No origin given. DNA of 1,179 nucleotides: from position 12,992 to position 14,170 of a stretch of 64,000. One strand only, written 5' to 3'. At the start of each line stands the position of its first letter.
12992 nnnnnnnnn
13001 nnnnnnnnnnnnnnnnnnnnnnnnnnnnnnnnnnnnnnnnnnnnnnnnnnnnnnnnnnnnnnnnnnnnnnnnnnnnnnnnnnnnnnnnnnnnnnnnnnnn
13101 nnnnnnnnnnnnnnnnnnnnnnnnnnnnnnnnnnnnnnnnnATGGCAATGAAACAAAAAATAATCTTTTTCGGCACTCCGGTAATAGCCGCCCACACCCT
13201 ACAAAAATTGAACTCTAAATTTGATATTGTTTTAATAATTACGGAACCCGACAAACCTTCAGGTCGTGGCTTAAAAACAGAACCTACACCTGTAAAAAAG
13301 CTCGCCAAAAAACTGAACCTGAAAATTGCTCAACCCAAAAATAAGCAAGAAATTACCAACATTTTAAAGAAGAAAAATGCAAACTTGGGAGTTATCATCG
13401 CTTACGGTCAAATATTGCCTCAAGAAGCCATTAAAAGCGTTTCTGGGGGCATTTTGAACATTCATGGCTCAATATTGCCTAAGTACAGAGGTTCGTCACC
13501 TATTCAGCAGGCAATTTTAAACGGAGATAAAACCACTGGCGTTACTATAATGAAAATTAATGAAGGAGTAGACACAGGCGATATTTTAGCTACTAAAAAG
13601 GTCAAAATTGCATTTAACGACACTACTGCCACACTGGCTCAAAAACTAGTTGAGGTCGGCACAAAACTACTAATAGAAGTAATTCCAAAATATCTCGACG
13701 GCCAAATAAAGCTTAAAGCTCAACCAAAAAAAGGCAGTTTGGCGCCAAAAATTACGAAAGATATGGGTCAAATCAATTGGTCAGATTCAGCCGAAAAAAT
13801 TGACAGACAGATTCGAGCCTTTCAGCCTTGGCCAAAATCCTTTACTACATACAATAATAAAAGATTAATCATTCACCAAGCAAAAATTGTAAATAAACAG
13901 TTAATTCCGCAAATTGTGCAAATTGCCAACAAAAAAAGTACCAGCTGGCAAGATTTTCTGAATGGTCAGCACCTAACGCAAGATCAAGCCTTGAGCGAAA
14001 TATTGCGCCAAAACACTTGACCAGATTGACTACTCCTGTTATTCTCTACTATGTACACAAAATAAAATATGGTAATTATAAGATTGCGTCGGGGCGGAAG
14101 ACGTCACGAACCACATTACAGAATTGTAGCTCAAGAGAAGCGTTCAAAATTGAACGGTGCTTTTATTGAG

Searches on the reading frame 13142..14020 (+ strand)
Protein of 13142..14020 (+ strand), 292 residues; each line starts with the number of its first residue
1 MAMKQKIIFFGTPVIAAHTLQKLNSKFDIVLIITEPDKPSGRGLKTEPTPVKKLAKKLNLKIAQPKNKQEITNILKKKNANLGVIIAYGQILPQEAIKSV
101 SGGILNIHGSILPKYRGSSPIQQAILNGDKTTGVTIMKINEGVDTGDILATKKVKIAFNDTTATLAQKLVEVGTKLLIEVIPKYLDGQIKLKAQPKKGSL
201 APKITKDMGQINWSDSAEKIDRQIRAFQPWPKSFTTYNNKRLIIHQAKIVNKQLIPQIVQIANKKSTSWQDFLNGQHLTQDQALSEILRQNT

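Call 47: find_homologous_proteins(query=window:13142-14020:+, max_evalue=1e-30)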
Query window:13142-14020:+ (292 aa): 2496 proteins with E <= 1e-30 among 3734 candidates; the best 120 are listed.
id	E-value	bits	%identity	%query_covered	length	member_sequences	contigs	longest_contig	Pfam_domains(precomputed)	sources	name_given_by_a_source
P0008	3.9e-183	625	100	100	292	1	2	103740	PF00551.25,PF02911.24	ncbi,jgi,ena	-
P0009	1.6e-112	393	63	99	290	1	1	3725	PF00551.25,PF02911.24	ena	-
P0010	8.3e-111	388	62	99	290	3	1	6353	PF00551.25,PF02911.24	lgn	-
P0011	1.3e-66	243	44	92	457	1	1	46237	PF01327.27,PF00551.25,PF02911.24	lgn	-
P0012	1.7e-66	242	44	92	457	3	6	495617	PF01327.27,PF00551.25,PF02911.24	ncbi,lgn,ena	ncbi:MAG: methionyl-tRNA formyltransferase [Patescibacteria group bacterium]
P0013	2.6e-65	239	48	85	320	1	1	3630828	PF00551.25,PF02911.24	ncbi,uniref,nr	ncbi:methionyl-tRNA formyltransferase [Butyrivibrio sp. AE3004]|uniref:methionyl-tRNA formyltransfer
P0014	1.1e-63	233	47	93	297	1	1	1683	PF00551.25,PF02911.24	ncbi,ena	-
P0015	1.5e-63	233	46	93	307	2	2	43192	PF00551.25,PF02911.24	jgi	jgi:methionyl-tRNA formyltransferase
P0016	2.5e-63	232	47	84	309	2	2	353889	PF00551.25,PF02911.24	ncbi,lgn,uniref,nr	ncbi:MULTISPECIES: methionyl-tRNA formyltransferase [unclassified Butyrivibrio]|uniref:methionyl-tRN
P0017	3.1e-63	232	48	84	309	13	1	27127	PF00551.25,PF02911.24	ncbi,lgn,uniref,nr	ncbi:methionyl-tRNA formyltransferase [Butyrivibrio sp. XPD2002]|uniref:methionyl-tRNA formyltransfe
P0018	8.2e-63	230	44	93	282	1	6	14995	PF00551.25,PF02911.24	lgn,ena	-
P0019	1.2e-62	230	44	96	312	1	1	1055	PF00551.25,PF02911.24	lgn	-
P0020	3.5e-62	228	45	92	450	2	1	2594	PF01327.27,PF00551.25,PF02911.24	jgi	jgi:methionyl-tRNA formyltransferase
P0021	3.6e-62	228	45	94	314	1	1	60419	PF00551.25,PF02911.24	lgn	-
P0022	1.7e-61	226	43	89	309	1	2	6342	PF00551.25,PF02911.24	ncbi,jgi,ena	-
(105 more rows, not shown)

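Call 49: find_encoding_contigs(protein=P0010, flank=10000, max_places=4)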
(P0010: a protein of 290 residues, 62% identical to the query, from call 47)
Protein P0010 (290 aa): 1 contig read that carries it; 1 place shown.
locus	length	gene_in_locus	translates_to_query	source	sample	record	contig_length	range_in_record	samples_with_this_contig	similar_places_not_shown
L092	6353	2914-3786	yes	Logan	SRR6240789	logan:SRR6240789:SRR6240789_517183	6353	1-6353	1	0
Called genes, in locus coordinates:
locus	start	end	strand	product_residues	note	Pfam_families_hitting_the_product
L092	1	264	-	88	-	?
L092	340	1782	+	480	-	PF17764:PriA_3primeBD (weak)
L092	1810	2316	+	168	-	PF01327:Pep_deformylase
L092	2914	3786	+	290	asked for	PF00551:Formyl_trans_N, PF02911:Formyl_trans_C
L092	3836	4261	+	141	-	PF00886:Ribosomal_S16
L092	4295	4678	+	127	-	PF13083:KH_KhpA-B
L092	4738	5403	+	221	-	PF01746:tRNA_m1G_MT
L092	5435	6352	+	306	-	?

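Call 50: find_encoding_contigs(protein=P0009, flank=10000, max_places=4)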
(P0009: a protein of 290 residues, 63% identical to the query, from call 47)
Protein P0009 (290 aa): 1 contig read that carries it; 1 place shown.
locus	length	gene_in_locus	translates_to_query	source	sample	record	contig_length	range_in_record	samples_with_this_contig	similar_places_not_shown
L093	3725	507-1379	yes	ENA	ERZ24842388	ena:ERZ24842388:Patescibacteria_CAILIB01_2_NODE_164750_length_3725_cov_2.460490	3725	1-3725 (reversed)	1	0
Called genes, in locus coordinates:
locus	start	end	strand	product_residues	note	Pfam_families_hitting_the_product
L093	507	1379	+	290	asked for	PF00551:Formyl_trans_N, PF02911:Formyl_trans_C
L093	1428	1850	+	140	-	PF00886:Ribosomal_S16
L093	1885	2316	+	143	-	PF13083:KH_KhpA-B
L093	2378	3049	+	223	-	PF01746:tRNA_m1G_MT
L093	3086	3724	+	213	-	?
